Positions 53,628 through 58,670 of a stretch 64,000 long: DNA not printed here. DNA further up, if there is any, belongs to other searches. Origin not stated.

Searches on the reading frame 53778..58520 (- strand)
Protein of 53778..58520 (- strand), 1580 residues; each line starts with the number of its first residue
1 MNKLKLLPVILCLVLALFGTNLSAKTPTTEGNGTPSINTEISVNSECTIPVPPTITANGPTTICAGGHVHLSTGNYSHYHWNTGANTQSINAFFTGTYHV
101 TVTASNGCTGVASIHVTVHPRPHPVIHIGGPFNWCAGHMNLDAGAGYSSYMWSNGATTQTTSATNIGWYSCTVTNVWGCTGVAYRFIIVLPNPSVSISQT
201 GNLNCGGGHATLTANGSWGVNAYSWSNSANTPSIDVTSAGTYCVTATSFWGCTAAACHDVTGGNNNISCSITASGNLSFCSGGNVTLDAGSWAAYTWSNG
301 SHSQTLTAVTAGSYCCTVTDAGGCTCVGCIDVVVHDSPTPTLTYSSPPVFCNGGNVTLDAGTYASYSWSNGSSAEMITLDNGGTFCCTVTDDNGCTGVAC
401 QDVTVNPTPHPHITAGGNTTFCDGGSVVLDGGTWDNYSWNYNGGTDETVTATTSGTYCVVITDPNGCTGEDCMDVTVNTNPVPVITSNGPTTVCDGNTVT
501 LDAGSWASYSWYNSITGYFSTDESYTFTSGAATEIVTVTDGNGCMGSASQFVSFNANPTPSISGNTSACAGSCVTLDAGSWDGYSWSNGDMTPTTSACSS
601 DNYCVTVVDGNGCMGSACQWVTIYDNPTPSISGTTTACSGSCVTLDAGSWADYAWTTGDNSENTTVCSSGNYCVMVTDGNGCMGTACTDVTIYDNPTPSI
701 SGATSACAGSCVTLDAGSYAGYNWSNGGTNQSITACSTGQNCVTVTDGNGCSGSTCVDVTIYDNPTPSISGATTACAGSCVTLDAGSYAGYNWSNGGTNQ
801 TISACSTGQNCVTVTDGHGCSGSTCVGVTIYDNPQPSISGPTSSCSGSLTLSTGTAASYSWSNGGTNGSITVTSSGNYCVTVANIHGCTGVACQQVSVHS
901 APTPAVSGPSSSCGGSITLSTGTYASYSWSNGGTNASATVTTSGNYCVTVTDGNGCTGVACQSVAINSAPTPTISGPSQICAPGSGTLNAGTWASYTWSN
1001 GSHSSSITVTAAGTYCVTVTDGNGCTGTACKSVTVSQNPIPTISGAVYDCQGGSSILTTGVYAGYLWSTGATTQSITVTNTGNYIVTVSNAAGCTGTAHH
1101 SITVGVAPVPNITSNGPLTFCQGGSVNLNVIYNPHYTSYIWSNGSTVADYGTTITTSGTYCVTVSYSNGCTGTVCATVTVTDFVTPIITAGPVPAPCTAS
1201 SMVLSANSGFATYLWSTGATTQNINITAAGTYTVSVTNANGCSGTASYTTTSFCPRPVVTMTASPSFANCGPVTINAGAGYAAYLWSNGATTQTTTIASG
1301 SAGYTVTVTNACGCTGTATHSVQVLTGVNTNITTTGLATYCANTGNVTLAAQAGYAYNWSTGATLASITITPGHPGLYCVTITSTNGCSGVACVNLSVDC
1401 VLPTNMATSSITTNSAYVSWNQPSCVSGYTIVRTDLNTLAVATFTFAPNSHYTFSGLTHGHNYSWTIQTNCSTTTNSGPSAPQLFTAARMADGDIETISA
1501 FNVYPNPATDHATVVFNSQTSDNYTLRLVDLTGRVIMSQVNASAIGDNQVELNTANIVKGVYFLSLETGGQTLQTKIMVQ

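Call 64: find_homologous_proteins(query=window:53778-58520:-, max_evalue=1e-40)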
Query window:53778-58520:- (1580 aa): 3074 proteins with E <= 1e-40 among 8000 candidates; the best 120 are listed.
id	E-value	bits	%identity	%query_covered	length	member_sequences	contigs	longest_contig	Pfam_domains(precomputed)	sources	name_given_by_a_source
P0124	0.0e+0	3489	100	100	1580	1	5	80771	PF18962.8,PF00041.28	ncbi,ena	-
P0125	0.0e+0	1802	52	87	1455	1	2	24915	PF18962.8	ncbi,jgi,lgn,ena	-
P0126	0.0e+0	1669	46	86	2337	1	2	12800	PF18962.8,PF06832.19,PF04862.19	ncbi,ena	-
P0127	0.0e+0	1649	54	100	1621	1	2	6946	PF18962.8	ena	-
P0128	0.0e+0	1575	39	84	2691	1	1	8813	PF22352.3,PF13585.13,PF26689.1,PF06832.19,PF04862.19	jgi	jgi:gliding motility-associated-like protein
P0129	0.0e+0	1504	41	85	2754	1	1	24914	PF19406.6,PF00801.27,PF13585.13,PF24312.2,PF19081.7,PF04862.19,PF18911.7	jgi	jgi:large repetitive protein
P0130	0.0e+0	1468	40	86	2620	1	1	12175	PF07495.20,PF22352.3,PF00801.27,PF13573.13,PF13585.13,PF02415.24,PF19384.5,PF24312.2,PF06832.19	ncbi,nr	ncbi:MAG: gliding motility-associated C-terminal domain-containing protein [Lewinella sp.]|nr:glidin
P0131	0.0e+0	1463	44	86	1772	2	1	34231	PF19408.6,PF24312.2,PF06832.19,PF04862.19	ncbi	ncbi:MAG: hypothetical protein WCL14_00700, partial [Bacteroidota bacterium]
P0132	0.0e+0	1440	48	78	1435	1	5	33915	PF18962.8,PF00041.28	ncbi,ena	-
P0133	0.0e+0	1374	37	85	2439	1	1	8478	PF19408.6,PF24312.2,PF06832.19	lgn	-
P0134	0.0e+0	1355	42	86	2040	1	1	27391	PF19406.6,PF00801.27,PF18981.7,PF24312.2,PF06832.19,PF17936.8,PF13895.13,PF13585.13,PF13927.13,PF07181.18,PF18947.6,PF19076.7,PF04862.19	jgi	-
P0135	0.0e+0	1352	37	87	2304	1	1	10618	PF13573.13,PF13585.13,PF24312.2,PF06832.19,PF19081.7,PF04862.19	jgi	jgi:hypothetical protein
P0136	0.0e+0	1345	40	83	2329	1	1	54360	PF06832.19,PF04862.19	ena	-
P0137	0.0e+0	1332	38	85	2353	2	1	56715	PF19408.6,PF13585.13,PF24312.2,PF06832.19,PF19081.7,PF04862.19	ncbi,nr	ncbi:MAG: gliding motility-associated C-terminal domain-containing protein [Chitinophagales bacteriu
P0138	0.0e+0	1297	43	87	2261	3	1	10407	PF19406.6,PF00801.27,PF18981.7,PF20592.5,PF24312.2,PF06832.19,PF19081.7,PF17936.8,PF13585.13,PF16680.12,PF18947.6,PF19076.7,PF04862.19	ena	-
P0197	0.0e+0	1031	42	81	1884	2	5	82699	PF18962.8,PF24312.2,PF08329.17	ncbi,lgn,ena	-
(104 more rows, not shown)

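Call 65: find_encoding_contigs(protein=P0132, flank=10000, max_places=2)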
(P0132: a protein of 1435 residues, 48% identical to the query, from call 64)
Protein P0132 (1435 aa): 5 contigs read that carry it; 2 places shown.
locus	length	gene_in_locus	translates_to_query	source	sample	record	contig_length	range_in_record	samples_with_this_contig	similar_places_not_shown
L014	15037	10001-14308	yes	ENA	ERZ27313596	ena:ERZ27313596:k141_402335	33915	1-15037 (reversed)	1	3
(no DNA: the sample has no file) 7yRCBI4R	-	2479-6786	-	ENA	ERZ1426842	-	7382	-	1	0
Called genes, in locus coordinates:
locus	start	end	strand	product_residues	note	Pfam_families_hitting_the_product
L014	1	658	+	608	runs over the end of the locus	PF13205:Big_5 (weak), PF00932:LTD, PF13585:CHU_C (faint)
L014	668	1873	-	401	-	PF01344:Kelch_1 (faint), PF24681:Kelch_KLHDC2_KLHL20_DRC7, PF24981:Beta-prop_ATRN-LZTR1 (weak), PF13415:Beta-prop_FBX42, PF24681:Kelch_KLHDC2_KLHL20_DRC7 (weak), PF18962:Por_Secre_tail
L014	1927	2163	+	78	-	-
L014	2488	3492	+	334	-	PF01408:GFO_IDH_MocA, PF03447:NAD_binding_3 (weak), PF02894:GFO_IDH_MocA_C, PF22725:GFO_IDH_MocA_C3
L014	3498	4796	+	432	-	PF03721:UDPG_MGDP_dh_N, PF00984:UDPG_MGDP_dh, PF03720:UDPG_MGDP_dh_C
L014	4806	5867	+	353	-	PF01073:3Beta_HSD, PF01370:Epimerase, PF02719:Polysacc_synt_2, PF04321:RmlD_sub_bind, PF07993:NAD_binding_4, PF16363:GDP_Man_Dehyd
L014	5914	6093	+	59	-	-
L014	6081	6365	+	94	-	PF05016:ParE_toxin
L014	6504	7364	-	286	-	PF18962:Por_Secre_tail (faint)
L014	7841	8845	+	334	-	PF01073:3Beta_HSD, PF01370:Epimerase, PF02719:Polysacc_synt_2, PF07993:NAD_binding_4 (faint), PF13460:NAD_binding_10 (weak), PF16363:GDP_Man_Dehyd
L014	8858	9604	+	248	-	PF19567:CpsB_CapC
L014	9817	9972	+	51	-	-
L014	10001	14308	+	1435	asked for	PF00041:fn3 (weak), PF18962:Por_Secre_tail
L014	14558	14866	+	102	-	-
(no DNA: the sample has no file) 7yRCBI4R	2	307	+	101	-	?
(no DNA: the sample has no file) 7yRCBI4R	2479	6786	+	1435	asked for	PF00041:fn3 (weak), PF18962:Por_Secre_tail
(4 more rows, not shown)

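Call 66: find_encoding_contigs(protein=P0197, flank=10000, max_places=2)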
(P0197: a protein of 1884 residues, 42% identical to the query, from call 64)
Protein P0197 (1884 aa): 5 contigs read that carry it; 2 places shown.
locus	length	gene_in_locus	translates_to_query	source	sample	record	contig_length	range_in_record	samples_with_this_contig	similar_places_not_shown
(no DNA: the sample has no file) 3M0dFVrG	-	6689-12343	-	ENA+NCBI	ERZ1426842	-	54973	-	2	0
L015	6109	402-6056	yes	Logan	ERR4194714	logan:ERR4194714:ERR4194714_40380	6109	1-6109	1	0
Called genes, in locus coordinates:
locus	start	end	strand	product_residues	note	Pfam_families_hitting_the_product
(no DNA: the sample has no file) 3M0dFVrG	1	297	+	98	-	?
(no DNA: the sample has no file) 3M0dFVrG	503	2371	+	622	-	PF18911:PKD_4 (weak), PF18962:Por_Secre_tail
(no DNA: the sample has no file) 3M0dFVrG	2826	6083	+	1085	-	PF24681:Kelch_KLHDC2_KLHL20_DRC7 (weak), PF13415:Beta-prop_FBX42, PF24681:Kelch_KLHDC2_KLHL20_DRC7, PF00801:PKD (weak), PF18911:PKD_4, PF18911:PKD_4, PF18911:PKD_4, PF13585:CHU_C, +3 more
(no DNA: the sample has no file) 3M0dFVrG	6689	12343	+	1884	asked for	PF08329:ChitinaseA_N (faint), PF24312:Ig-like_POM152 (faint), PF18962:Por_Secre_tail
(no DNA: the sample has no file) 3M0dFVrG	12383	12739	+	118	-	-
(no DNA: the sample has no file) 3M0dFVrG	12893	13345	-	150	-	PF07606:DUF1569 (faint)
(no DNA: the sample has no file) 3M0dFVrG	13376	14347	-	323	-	PF00389:2-Hacid_dh, PF02826:2-Hacid_dh_C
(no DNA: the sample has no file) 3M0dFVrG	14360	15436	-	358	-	PF00266:Aminotran_5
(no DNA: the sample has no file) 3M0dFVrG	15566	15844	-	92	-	-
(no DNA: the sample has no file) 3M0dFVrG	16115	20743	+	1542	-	-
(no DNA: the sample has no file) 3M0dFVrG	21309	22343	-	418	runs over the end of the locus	PF00270:DEAD, PF04851:ResIII (weak), PF00271:Helicase_C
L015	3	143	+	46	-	?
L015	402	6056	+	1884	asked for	PF08329:ChitinaseA_N (faint), PF24312:Ig-like_POM152 (faint), PF18962:Por_Secre_tail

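Call 78: find_encoding_contigs(protein=P0125, flank=10000, max_places=2)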
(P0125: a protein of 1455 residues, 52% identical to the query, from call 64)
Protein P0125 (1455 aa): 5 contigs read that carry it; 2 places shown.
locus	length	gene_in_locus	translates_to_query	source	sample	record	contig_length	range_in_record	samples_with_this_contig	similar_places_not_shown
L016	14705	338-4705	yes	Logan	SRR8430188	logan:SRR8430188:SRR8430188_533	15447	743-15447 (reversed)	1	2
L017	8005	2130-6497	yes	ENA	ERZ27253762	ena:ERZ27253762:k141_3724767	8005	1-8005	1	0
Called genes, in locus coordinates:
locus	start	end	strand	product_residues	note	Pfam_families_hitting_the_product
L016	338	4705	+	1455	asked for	PF18962:Por_Secre_tail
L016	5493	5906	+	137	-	PF00164:Ribosom_S12_S23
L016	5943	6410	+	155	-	PF00177:Ribosomal_S7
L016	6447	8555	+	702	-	PF00009:GTP_EFTU, PF03144:GTP_EFTU_D2, PF22042:EF-G_D2, PF14492:EFG_III, PF16658:RF3_C (faint), PF03764:EFG_IV, PF00679:EFG_C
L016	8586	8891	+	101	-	PF00338:Ribosomal_S10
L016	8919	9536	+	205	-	PF00297:Ribosomal_L3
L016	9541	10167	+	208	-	PF00573:Ribosomal_L4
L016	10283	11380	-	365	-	-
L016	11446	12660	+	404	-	PF01494:FAD_binding_3, PF22578:GGR_cat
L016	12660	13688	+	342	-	-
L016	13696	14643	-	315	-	PF02899:Phage_int_SAM_1, PF00589:Phage_integrase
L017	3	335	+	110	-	?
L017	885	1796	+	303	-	PF12760:Zn_ribbon_IS1595 (weak), PF12762:DDE_Tnp_IS1595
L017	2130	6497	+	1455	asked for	PF18962:Por_Secre_tail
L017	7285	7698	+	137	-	PF00164:Ribosom_S12_S23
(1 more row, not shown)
